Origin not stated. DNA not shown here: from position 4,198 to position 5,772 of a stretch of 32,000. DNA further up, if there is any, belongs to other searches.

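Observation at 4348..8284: Translationally coupled three-gene operon with a wHTH/PD-(D/E)xK nuclease protein, sitting between an R-M pair and a HEPN-MNT pair: candidate new archaeal defence (or element-maintenance) module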

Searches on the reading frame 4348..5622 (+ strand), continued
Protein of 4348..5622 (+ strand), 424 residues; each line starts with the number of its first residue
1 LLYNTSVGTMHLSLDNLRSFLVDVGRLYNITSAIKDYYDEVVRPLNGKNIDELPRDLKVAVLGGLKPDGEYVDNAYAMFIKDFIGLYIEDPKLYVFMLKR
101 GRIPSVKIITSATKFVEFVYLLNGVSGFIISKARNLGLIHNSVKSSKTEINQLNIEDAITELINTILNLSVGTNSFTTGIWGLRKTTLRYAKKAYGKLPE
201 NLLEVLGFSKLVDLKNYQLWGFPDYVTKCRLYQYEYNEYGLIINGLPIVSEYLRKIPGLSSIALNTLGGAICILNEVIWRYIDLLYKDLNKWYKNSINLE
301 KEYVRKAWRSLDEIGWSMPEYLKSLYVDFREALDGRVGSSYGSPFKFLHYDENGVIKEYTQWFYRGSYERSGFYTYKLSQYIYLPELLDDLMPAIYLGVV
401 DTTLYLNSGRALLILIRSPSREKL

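Call 72: list_cluster_members(proteins=[P0088, P0089, P0092, P0095, P0098, P0099, P0101, P0104, P0111, P0117])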
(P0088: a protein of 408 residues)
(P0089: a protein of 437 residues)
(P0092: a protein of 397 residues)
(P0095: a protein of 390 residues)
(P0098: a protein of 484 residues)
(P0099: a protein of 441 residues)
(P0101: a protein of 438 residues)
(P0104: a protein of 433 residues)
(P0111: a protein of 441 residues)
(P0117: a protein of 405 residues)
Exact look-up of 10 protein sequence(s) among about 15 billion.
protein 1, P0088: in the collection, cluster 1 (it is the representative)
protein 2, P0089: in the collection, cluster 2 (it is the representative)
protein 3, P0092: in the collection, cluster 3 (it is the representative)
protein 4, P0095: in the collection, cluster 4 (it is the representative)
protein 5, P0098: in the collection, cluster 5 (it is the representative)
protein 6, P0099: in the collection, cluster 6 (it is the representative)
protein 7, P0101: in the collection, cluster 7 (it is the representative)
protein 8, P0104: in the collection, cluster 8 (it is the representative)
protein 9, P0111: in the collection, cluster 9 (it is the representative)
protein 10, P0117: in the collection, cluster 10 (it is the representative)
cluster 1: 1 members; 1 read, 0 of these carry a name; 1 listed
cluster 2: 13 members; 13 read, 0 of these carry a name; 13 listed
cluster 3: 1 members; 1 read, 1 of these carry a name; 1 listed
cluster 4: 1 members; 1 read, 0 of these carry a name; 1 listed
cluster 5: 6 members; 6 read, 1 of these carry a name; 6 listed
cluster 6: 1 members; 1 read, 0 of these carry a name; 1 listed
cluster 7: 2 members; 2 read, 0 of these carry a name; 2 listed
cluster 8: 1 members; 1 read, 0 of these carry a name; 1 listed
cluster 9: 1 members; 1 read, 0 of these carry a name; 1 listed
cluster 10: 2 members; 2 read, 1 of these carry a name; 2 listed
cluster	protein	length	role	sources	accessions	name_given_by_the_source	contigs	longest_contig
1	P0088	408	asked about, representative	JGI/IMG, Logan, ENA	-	-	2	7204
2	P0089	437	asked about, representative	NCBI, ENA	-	-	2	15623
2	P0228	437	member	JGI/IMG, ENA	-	-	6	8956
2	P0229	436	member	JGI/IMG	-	-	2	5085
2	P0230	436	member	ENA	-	-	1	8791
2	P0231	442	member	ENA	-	-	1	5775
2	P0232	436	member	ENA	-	-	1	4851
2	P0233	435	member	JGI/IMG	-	-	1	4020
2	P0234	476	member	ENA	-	-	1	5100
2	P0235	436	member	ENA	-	-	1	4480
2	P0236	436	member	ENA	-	-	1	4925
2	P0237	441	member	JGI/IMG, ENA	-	-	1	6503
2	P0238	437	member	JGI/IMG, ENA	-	-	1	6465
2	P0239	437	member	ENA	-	-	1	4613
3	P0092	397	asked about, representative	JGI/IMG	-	hypothetical protein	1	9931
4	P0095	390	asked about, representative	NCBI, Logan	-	-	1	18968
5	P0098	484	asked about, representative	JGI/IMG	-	-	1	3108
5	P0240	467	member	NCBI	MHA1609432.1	MAG: hypothetical protein ACTSUJ_05435 [Candidatus Njordarchaeales archaeon]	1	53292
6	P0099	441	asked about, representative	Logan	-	-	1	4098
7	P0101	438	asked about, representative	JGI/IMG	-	-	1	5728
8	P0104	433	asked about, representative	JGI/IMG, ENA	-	-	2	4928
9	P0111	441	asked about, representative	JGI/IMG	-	-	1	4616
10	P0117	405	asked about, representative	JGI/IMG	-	tetratricopeptide (TPR) repeat protein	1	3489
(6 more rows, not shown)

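Call 73: find_encoding_contigs(protein=P0240, flank=8000, max_places=1)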
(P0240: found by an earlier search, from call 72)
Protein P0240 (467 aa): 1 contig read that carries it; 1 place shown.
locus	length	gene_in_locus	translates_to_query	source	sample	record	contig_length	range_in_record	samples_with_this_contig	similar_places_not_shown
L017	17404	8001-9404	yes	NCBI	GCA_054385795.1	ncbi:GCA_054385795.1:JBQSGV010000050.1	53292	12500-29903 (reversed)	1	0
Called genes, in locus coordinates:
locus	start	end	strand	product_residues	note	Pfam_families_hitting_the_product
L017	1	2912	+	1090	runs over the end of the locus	PF01170:UPF0020 (weak), PF02384:N6_Mtase, PF20473:MmeI_Mtase, PF07669:Eco57I, PF22837:M_Eco57I_C (faint)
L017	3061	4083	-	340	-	-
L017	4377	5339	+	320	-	-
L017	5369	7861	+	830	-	-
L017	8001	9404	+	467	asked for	-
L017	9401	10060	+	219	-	-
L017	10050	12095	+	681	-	-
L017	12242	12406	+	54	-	-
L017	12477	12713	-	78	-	PF10049:DUF2283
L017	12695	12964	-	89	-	-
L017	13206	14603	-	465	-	PF00996:GDI, PF01266:DAO (faint), PF01593:Amino_oxidase, PF03486:HI0933_like (faint), PF13450:NAD_binding_8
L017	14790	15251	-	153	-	-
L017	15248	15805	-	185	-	-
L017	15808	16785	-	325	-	PF01656:CbiA, PF02374:ArsA_ATPase (faint), PF09140:MipZ (faint), PF10609:ParA (faint), PF13614:AAA_31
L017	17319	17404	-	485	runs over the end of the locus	-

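Call 74: find_encoding_contigs(protein=P0089, flank=8000, max_places=1)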
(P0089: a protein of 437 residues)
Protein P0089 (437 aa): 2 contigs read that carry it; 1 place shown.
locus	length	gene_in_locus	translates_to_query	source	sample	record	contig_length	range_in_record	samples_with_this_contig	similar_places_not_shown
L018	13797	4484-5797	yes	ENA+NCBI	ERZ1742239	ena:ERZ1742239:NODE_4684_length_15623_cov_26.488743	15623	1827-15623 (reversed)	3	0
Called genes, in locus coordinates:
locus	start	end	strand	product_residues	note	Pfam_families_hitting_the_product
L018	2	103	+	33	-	?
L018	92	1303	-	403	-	PF12323:HTH_OrfB_IS605, PF01385:OrfB_IS605, PF07282:Cas12f1-like_TNB (weak)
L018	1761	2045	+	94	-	PF12840:HTH_20 (weak)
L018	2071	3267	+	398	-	PF00266:Aminotran_5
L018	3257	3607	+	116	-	PF24839:DUF7718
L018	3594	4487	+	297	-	PF13676:TIR_2 (weak)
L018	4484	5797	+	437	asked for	-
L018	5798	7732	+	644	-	-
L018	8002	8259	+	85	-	-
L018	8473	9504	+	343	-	PF08735:DUF1786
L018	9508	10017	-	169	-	PF13432:TPR_16 (faint), PF13428:TPR_14 (faint), PF00515:TPR_1 (faint), PF07719:TPR_2 (faint), PF13181:TPR_8 (faint), PF13424:TPR_12 (weak), PF13176:TPR_7 (faint), PF13424:TPR_12 (weak)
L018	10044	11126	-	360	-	PF00702:Hydrolase (faint), PF08282:Hydrolase_3 (weak), PF12710:HAD (weak)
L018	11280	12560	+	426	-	PF01964:ThiC_Rad_SAM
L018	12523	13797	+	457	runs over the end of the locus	PF01555:N6_N4_Mtase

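Call 79: search_protein_families(library=pfam, proteins=[L017:5369-7858:+, L017:4377-5336:+, L001:6980-9445:-, L018:3594-4484:+, L012:5176-6291:+, L005:13972-15150:+, L003:13898-15220:+, L001:13263-16136:+, L015:7983-9878:+, L013:8117-8872:+], max_evalue=0.01)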
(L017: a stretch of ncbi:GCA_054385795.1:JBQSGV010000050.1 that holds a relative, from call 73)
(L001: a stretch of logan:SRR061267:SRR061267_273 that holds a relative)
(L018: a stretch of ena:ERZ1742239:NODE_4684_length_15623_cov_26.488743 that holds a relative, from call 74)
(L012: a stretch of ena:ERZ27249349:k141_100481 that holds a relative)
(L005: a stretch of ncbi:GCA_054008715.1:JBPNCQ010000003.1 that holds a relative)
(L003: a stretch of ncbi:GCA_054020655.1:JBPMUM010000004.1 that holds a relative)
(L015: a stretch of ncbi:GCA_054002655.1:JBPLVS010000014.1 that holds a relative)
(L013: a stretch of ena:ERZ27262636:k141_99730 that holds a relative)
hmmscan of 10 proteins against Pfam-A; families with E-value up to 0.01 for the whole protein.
L017:5369-7858:+ (830 aa): 0 families

L017:4377-5336:+ (320 aa): 0 families

L001:6980-9445:- (821 aa): 2 families
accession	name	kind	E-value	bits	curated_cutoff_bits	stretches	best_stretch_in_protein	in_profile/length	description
PF02171.23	Piwi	-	6.5e-06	26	28.9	1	648-810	142-295/302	Piwi domain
PF20634.2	IFNGR1_transm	-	0.0095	16.6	27.5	0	72-115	7-53/57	Interferon gamma receptor 1, transmembrane region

L018:3594-4484:+ (297 aa): 3 families
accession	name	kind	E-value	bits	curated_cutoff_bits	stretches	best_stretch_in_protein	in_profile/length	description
PF13676.11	TIR_2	-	3.6e-06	27.9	28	1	113-221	4-105/122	TIR domain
PF24441.1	DUF7560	-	0.00089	19.4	27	1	54-87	2-34/44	Family of unknown function (DUF7560)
PF25164.1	CoiA_N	-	0.0013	18.6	26.3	0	46-71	8-31/50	Competence protein CoiA, N-terminal domain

L012:5176-6291:+ (372 aa): 1 family
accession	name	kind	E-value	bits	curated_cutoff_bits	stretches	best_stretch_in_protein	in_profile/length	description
PF04471.18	Mrr_cat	-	1.5e-07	32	21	1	217-316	7-102/115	Restriction endonuclease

L005:13972-15150:+ (393 aa): 0 families

L003:13898-15220:+ (441 aa): 1 family
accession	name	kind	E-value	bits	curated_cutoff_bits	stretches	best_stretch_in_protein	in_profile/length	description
PF08939.15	Bles03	-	0.00011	22.7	23.1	1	300-424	130-253/255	Basophilic leukemia-expressed protein Bles03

L001:13263-16136:+ (958 aa): 5 families
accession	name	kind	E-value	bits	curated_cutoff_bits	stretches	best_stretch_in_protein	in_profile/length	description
PF13589.12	HATPase_c_3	-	2.2e-09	37.9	25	1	57-136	7-92/137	Histidine kinase-, DNA gyrase B-, and HSP90-like ATPase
PF25794.1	SACS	-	2.9e-08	34.2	32.8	1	42-143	7-127/247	Sacsin domain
PF13020.12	NOV_C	-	0.00012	22.5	22.1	1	840-919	20-91/91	Protein NO VEIN, C-terminal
PF02518.31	HATPase_c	-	0.001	20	26.4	1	54-141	7-93/111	Histidine kinase-, DNA gyrase B-, and HSP90-like ATPase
PF10602.15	RPN7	-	0.0091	16.1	29.6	0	666-762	3-105/174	26S proteasome subunit RPN7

L015:7983-9878:+ (632 aa): 10 families
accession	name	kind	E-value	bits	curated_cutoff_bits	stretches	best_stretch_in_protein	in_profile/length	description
PF01381.28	HTH_3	-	1e-16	61.1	23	1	15-69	1-55/55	Helix-turn-helix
PF13560.12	HTH_31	-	4e-13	49.9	27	1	11-71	2-62/64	Helix-turn-helix domain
PF13443.12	HTH_26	-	1.7e-11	44.6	22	1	14-71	1-59/63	Cro/C1-type HTH DNA-binding domain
PF12844.13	HTH_19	-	3.4e-11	43.3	30.2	1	12-64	1-53/64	Helix-turn-helix domain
PF13413.12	HTH_25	-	5.3e-05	23.4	24.6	1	17-49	4-36/62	Helix-turn-helix domain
PF09339.16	HTH_IclR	-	0.0038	17.4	22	0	20-43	15-38/52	IclR helix-turn-helix domain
PF07883.17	Cupin_2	-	0.004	17.3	27.2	1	97-164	3-69/70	Cupin domain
PF13744.12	HTH_37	-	0.0053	17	27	0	11-49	19-57/80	Helix-turn-helix domain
PF13693.12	HTH_35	-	0.0086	16.5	25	0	16-64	9-53/75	Winged helix-turn-helix DNA-binding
PF12840.13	HTH_20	-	0.009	16.4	27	0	17-41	12-36/51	Helix-turn-helix domain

L013:8117-8872:+ (252 aa): 2 families
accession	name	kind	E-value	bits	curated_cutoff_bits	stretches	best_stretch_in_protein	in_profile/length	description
PF04313.20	HSDR_N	-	3.9e-11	43.6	25.1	1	55-123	116-194/198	Type I restriction enzyme R protein N terminus (HSDR_N)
PF23451.1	Zn_ribbon_PaaD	-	0.0025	17.9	27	0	179-195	5-21/53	PaaD zinc beta ribbon domain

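Call 84: search_protein_families(library=pfam, proteins=[L001:11432-13258:+, L003:11256-13070:+, L012:7789-9630:+, L016:5049-6650:+, L010:11921-13918:+, L017:10050-12092:+, L018:5798-7729:+], max_evalue=1)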
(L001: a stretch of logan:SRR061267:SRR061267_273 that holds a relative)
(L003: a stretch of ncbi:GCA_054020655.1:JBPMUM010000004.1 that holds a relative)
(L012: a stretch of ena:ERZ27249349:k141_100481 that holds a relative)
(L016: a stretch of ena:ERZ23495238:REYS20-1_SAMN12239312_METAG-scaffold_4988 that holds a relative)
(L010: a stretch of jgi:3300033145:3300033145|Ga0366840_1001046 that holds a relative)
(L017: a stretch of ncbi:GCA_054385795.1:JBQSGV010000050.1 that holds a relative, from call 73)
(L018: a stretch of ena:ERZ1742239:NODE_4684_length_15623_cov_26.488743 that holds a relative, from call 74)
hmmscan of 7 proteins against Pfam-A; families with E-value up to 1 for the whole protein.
L001:11432-13258:+ (609 aa): 0 families

L003:11256-13070:+ (605 aa): 0 families

L012:7789-9630:+ (614 aa): 5 families
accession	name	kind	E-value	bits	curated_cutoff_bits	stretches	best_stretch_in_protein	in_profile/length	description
PF14338.12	Mrr_N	-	0.0066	17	29.5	1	45-74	57-86/87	Mrr N-terminal domain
PF14277.12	DUF4364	-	0.007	16.6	26.9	1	41-114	35-111/162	Domain of unknown function (DUF4364)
PF01047.28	MarR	-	0.025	14.9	24.6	1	16-59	8-51/59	MarR family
PF09382.16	RQC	-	0.046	14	23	1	33-84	55-108/114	RQC domain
PF22665.2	DUF6293_C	-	0.15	13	27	0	43-74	65-99/101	DUF6293 C-terminal winged helix domain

L016:5049-6650:+ (534 aa): 0 families

L010:11921-13918:+ (666 aa): 4 families
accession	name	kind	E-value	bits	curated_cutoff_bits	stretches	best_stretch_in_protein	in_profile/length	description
PF21984.2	DnaD_N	-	0.003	18.2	27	1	81-138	13-71/101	DnaD N-terminal domain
PF22451.2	NirdL-like_HTH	-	0.011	15.7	27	1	107-131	21-45/47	Siroheme decarboxylase NirDL-like HTH domain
PF14394.12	DUF4423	-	0.092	13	30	0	92-174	25-108/165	Domain of unknown function (DUF4423)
PF13730.12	HTH_36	-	0.11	12.7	25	1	108-132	31-55/55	Helix-turn-helix domain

L017:10050-12092:+ (681 aa): 0 families

L018:5798-7729:+ (644 aa): 1 family
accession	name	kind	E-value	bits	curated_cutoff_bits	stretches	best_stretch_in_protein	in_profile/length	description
PF09336.16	Vps4_C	-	0.51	10.8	21.3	0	152-166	26-40/61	Vps4 C terminal oligomerisation domain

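Call 90: find_related_loci(query=A2, collection=metagenome_contigs, flank=8000)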
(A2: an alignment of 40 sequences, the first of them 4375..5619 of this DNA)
Query A2 (415 aa) in metagenome_contigs; peptide patterns used: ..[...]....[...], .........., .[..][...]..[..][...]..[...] (x = any residue, [..] = any of these).
308 stretches matched a pattern; 24 encode a relative of the query (tblastn E <= 1e-3); 24 distinct loci.
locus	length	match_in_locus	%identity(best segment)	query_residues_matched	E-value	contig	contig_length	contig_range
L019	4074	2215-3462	58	1-409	3e-163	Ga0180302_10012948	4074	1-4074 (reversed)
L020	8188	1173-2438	56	1-409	1e-151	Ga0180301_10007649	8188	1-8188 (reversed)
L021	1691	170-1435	56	1-409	1e-163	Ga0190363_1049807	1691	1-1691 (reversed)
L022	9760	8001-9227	50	1-409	3e-121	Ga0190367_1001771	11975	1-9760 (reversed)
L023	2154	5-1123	43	21-409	9e-87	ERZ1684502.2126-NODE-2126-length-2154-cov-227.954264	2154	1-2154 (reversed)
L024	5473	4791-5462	56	1-224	9e-76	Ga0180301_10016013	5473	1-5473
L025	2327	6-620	58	218-409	6e-76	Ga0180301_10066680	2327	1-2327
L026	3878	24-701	55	192-408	5e-73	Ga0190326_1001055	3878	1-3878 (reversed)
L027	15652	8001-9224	35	3-395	3e-70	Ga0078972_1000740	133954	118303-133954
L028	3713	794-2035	35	3-397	3e-67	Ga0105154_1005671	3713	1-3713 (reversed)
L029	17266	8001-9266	35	3-394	4e-66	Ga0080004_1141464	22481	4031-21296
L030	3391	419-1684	33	3-395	5e-65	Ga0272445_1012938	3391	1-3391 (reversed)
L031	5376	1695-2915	34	3-397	1e-64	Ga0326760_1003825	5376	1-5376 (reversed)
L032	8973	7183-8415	33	3-397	6e-64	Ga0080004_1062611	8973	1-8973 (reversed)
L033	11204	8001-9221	34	3-397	1e-63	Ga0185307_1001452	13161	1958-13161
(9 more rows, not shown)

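Call 95: search_protein_families(library=pfam, alignment_id=A7, max_evalue=0.0001)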
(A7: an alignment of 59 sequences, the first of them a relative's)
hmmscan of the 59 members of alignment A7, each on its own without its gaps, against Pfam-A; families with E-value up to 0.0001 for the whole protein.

A. member 1, L019:311-1477:+ (389 aa): 1 family
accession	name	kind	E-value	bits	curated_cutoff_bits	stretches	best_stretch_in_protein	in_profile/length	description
PF00589.27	Phage_integrase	-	9e-09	35.8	27.1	1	201-360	9-162/172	Phage integrase family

B. families by the number of members that match (of 59 scanned): 55 families (the first 25 are shown)
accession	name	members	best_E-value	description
PF00589.27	Phage_integrase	3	5.8e-22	Phage integrase family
PF00515.34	TPR_1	2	1.3e-34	Tetratricopeptide repeat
PF07719.23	TPR_2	2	4e-29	Tetratricopeptide repeat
PF13181.12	TPR_8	2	4e-27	Tetratricopeptide repeat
PF13431.12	TPR_17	2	4.4e-22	Tetratricopeptide repeat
PF13414.12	TPR_11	2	2e-19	TPR repeat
PF13424.12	TPR_12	2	3.9e-19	Tetratricopeptide repeat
PF13428.12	TPR_14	2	4.5e-17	Tetratricopeptide repeat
PF13432.12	TPR_16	2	5.4e-17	Tetratricopeptide repeat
PF14559.12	TPR_19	2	6.7e-16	Tetratricopeptide repeat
PF13374.12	TPR_10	2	1.6e-13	Tetratricopeptide repeat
PF13371.12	TPR_9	2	6.3e-13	Tetratricopeptide repeat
PF13176.12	TPR_7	2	1.9e-08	Tetratricopeptide repeat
PF13240.11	Zn_Ribbon_1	2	1.6e-07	zinc-ribbon domain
PF12895.13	ANAPC3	2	3.5e-06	Anaphase-promoting complex, cyclosome, subunit 3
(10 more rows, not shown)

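Call 116: search_dna_similar(query=window:4375-5619:+, collection=plasmids, mode=protein, max_evalue=0.001, max_rows=10)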
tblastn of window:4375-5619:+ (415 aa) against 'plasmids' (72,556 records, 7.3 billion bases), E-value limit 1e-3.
No match.

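Call 118: search_dna_similar(query=window:4375-5619:+, collection=phages, mode=protein, max_evalue=0.001, max_rows=10)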
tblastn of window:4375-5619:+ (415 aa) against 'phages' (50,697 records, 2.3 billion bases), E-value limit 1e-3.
No match.
